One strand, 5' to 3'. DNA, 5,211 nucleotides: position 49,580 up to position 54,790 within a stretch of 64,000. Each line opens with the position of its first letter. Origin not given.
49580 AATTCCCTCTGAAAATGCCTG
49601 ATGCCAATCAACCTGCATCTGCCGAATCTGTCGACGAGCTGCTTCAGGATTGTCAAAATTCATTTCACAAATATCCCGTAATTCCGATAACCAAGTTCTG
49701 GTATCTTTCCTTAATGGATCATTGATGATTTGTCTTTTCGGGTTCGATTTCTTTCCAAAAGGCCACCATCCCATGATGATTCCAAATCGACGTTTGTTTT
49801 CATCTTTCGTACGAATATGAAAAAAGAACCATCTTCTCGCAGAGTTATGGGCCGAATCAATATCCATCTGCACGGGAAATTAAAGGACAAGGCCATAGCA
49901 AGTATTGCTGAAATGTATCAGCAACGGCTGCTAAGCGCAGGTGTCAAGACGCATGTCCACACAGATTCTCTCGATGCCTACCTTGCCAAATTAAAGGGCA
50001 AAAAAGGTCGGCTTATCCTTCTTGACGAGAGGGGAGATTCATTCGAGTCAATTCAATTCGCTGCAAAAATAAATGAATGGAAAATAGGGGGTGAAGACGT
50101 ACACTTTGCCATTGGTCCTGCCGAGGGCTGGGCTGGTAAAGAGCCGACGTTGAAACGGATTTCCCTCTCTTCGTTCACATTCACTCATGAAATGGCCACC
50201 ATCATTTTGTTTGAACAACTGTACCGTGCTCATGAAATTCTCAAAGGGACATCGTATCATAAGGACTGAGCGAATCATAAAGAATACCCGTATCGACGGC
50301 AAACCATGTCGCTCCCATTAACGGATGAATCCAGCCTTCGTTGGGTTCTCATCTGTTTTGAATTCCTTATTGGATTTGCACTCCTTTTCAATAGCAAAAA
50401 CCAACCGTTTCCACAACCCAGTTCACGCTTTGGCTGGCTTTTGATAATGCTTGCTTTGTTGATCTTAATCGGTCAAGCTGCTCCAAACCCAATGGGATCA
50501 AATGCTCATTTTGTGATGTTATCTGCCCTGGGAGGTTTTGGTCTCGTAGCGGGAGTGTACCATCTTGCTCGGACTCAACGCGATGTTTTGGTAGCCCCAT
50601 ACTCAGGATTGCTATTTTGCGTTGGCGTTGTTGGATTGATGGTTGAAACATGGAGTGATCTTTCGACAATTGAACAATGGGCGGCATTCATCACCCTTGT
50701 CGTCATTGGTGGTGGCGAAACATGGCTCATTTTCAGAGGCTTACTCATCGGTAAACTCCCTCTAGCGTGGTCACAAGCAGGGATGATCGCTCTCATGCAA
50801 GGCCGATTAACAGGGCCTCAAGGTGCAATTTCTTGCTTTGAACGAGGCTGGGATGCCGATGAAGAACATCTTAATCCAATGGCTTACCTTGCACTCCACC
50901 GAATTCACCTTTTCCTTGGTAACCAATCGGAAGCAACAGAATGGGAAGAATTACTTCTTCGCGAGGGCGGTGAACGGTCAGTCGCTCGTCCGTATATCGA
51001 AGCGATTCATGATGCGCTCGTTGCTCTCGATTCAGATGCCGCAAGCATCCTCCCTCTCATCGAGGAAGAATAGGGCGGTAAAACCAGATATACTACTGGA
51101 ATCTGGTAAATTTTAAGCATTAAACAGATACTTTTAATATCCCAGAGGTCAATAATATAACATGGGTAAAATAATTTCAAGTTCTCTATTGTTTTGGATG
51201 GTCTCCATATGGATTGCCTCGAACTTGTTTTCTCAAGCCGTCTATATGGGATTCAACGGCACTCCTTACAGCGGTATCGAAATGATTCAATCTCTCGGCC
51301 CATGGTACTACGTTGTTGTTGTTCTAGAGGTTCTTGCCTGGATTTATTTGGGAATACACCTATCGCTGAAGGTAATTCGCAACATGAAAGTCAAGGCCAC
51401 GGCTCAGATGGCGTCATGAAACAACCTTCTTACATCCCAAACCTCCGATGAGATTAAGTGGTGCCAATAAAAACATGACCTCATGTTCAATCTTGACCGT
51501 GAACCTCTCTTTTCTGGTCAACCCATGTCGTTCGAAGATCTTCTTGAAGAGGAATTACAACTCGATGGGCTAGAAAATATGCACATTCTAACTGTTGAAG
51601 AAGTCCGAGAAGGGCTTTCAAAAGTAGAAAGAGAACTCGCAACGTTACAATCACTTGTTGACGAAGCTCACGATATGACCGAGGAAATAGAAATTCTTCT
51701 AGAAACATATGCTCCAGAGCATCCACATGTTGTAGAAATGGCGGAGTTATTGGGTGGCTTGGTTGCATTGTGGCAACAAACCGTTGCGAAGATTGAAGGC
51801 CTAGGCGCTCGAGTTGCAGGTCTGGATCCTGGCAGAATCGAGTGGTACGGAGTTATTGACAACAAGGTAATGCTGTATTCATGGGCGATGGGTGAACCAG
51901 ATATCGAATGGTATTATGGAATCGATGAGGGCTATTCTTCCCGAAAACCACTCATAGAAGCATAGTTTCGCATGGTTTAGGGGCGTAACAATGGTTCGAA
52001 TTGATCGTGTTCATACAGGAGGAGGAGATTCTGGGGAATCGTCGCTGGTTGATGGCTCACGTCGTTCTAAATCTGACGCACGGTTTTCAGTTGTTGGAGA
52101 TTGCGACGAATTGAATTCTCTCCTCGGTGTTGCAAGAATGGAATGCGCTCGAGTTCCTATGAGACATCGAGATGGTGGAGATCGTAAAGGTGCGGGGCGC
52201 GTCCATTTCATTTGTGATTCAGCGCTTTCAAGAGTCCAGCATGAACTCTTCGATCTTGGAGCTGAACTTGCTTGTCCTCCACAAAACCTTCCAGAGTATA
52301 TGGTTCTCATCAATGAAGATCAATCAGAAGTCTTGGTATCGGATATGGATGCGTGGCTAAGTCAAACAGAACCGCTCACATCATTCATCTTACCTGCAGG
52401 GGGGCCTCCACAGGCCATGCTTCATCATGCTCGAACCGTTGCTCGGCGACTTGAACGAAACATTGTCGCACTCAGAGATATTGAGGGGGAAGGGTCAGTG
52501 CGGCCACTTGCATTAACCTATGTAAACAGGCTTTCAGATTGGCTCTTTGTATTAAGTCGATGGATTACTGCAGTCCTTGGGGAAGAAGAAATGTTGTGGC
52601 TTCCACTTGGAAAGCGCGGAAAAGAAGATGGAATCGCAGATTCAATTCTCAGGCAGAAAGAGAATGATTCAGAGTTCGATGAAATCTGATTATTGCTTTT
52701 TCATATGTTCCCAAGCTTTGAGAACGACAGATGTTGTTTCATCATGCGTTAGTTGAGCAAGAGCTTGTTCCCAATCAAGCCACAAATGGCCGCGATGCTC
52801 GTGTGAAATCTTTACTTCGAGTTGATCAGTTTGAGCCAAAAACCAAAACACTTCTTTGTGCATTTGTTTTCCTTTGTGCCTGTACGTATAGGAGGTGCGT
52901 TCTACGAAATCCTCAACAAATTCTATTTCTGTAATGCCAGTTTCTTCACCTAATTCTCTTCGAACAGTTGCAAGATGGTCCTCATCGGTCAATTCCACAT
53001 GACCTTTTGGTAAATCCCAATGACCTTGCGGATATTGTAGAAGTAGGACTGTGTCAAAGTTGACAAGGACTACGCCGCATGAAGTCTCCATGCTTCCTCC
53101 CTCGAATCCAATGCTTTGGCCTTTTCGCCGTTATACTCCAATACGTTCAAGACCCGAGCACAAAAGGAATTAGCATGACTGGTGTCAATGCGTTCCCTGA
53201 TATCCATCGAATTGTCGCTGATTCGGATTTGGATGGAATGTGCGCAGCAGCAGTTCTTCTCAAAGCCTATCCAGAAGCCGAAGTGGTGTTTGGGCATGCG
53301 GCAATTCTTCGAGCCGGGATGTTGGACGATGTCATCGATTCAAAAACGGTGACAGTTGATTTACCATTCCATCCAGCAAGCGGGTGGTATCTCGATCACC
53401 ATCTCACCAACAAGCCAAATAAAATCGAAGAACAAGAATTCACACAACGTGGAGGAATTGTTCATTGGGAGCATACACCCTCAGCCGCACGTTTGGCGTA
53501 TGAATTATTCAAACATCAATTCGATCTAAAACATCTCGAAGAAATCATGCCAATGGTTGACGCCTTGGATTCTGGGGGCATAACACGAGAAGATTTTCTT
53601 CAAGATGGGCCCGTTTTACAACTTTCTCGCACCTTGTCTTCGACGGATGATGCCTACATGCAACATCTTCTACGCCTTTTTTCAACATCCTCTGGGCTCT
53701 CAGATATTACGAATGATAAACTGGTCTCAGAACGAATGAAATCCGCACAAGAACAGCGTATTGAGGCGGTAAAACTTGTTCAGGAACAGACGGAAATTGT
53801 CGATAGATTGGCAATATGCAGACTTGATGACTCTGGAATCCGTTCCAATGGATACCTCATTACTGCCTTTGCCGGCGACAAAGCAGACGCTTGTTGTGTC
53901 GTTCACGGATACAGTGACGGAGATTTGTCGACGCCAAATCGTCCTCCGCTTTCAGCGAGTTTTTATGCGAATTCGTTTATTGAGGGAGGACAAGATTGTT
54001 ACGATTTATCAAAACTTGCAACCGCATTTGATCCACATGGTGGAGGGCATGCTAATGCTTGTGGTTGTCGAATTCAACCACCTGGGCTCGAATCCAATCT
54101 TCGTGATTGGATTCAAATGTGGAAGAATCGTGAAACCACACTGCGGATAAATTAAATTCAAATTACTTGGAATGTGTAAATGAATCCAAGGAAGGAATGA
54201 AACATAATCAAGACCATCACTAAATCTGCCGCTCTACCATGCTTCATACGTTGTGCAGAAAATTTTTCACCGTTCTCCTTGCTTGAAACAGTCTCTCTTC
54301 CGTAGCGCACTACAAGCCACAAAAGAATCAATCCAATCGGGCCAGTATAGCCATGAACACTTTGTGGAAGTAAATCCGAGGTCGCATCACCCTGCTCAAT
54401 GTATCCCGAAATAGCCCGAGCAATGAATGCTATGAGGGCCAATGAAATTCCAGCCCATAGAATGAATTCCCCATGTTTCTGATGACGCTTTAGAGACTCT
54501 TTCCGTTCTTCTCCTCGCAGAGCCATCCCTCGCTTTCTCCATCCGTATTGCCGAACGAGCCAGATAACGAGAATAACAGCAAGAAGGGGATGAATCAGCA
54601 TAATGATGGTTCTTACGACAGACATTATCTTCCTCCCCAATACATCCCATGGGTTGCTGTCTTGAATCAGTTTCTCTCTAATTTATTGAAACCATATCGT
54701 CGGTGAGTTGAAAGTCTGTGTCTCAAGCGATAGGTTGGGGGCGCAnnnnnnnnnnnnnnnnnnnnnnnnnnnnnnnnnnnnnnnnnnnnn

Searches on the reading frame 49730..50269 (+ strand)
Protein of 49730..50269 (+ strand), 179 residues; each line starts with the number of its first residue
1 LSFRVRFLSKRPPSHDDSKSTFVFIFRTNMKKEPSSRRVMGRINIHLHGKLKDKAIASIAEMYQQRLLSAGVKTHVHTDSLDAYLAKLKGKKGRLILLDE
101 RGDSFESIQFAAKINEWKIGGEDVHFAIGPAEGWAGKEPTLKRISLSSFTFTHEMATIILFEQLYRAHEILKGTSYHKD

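Call 42: search_protein_families(library=pfam, proteins=[window:49730-50269:+], max_evalue=1)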
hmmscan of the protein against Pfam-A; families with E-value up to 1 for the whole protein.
window:49730-50269:+ (179 aa): 2 families
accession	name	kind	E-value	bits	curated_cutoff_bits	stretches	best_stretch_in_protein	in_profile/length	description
PF02590.22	SPOUT_MTase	-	5.8e-28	98.3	27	1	42-177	2-154/154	Predicted SPOUT methyltransferase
PF04013.17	Methyltrn_RNA_2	-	0.072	13.2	25.5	1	55-159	90-188/198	Putative SAM-dependent RNA methyltransferase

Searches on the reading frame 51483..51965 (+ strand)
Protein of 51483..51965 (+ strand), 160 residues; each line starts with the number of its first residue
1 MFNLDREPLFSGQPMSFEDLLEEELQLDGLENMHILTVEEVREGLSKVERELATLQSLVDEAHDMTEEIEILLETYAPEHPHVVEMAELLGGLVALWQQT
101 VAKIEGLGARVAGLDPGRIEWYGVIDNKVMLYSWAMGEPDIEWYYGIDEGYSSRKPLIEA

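Call 42: search_protein_families(library=pfam, proteins=[window:51483-51965:+], max_evalue=1)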
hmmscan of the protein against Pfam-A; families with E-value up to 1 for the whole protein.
window:51483-51965:+ (160 aa): 4 families
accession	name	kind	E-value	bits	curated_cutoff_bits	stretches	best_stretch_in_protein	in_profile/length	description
PF09969.14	DUF2203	-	7.8e-19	69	24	1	36-157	3-122/122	Uncharacterized conserved protein (DUF2203)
PF22099.1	MRS2-like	-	0.059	13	27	1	18-90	150-222/241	Magnesium transporter MRS2-like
PF06667.17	PspB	-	0.06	13.8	25.6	1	33-81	23-69/73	Phage shock protein B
PF25779.1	Tubulin-bind_CPAP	-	0.21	12.4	22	1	11-28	12-29/66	CPAP, tubulin-binding region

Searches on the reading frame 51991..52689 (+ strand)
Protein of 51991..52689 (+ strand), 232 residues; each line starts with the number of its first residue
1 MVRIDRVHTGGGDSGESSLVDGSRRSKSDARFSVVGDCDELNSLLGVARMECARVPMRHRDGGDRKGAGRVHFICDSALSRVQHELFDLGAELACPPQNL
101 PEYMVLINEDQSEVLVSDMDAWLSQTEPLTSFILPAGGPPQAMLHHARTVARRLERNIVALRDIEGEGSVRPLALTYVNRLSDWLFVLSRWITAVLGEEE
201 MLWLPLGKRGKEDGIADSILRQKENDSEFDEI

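Call 3: search_protein_families(library=pfam, proteins=[window:51991-52689:+], max_evalue=0.01)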
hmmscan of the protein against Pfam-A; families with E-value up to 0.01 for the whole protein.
window:51991-52689:+ (232 aa): 1 family
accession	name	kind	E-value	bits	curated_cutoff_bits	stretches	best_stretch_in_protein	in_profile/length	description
PF01923.23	Cob_adeno_trans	-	7.4e-47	160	24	1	8-192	2-171/171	Cobalamin adenosyltransferase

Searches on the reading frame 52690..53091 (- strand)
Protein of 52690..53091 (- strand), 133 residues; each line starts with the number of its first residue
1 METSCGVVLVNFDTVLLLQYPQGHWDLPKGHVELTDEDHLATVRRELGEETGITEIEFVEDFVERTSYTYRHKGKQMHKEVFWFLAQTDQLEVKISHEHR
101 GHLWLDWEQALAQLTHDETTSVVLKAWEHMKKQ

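Call 42: search_protein_families(library=pfam, proteins=[window:52690-53091:-], max_evalue=1)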
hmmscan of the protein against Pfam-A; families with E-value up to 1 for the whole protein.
window:52690-53091:- (133 aa): 3 families
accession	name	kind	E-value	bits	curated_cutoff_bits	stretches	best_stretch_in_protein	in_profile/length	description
PF00293.34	NUDIX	-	1.9e-16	60.7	21.1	1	5-116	6-123/134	NUDIX domain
PF14815.12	NUDIX_4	-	0.0068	16.6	35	1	22-110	24-98/113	NUDIX domain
PF22327.2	Nudt16-like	-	0.15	12.4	27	1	22-79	32-88/161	U8 snoRNA-decapping enzyme-like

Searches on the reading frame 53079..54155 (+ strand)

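Call 3: search_protein_families(library=pfam, proteins=[window:53079-54155:+], max_evalue=0.01)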
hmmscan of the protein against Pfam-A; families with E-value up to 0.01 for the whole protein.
window:53079-54155:+ (358 aa): 0 families

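Call 4: search_protein_families(library=ncbifam, proteins=[window:53079-54155:+], max_evalue=0.01)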
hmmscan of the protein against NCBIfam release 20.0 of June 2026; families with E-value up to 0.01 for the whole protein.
window:53079-54155:+ (358 aa): 0 families

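Call 42: search_protein_families(library=pfam, proteins=[window:53079-54155:+], max_evalue=1)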
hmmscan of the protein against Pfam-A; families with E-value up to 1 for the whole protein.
window:53079-54155:+ (358 aa): 2 families
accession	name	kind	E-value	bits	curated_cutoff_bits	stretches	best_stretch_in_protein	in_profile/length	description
PF01368.27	DHH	-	0.035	14.8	28.1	1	45-149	4-107/125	DHH family, N-terminal domain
PF02272.25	DHHA1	-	0.15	13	25.9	1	312-337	63-88/102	DHHA1 domain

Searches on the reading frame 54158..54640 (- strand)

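Call 3: search_protein_families(library=pfam, proteins=[window:54158-54640:-], max_evalue=0.01)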
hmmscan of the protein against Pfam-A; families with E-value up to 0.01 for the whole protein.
window:54158-54640:- (160 aa): 2 families
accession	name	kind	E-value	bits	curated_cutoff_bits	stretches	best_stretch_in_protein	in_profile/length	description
PF13301.11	DUF4079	-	1.2e-05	26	31.4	1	14-153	2-135/141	Protein of unknown function (DUF4079)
PF10981.13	DUF2788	-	0.00054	20.4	25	0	55-77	24-46/51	Protein of unknown function (DUF2788)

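Call 4: search_protein_families(library=ncbifam, proteins=[window:54158-54640:-], max_evalue=0.01)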
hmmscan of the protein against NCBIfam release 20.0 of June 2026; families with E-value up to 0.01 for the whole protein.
window:54158-54640:- (160 aa): 3 families
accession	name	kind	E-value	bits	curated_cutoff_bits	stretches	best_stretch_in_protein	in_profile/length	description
TIGR03500.1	FliO_TIGR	equivalog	0.0032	17.5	55.25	0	19-38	5-23/70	flagellar biosynthetic protein FliO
NF045849.1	ICE_MMCAP2_0565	equivalog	0.005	16.5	40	1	3-81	7-76/80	Mbov_0395 family pilin-like conjugal transfer protein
NF040945.1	CCC_membrane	equivalog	0.0067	16.8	65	0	11-37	61-87/99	CCC motif membrane protein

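Call 42: search_protein_families(library=pfam, proteins=[window:54158-54640:-], max_evalue=1)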
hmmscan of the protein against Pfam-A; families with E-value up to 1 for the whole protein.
window:54158-54640:- (160 aa): 6 families
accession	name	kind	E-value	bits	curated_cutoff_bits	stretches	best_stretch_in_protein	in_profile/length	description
PF13301.11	DUF4079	-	1.2e-05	26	31.4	1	14-153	2-135/141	Protein of unknown function (DUF4079)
PF10981.13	DUF2788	-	0.00054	20.4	25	1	55-77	24-46/51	Protein of unknown function (DUF2788)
PF01292.26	Ni_hydr_CYTB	-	0.013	15.7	30.1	1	14-157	41-167/179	Prokaryotic cytochrome b561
PF20004.4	fvmX6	-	0.052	13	27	1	7-48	38-78/349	FtsH ternary system domain X6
PF20176.3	DUF6541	-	0.077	11.7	29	1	12-76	50-109/646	Family of unknown function (DUF6541)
PF08733.15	PalH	-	0.12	11.9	34.1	1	5-114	149-238/332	PalH/RIM21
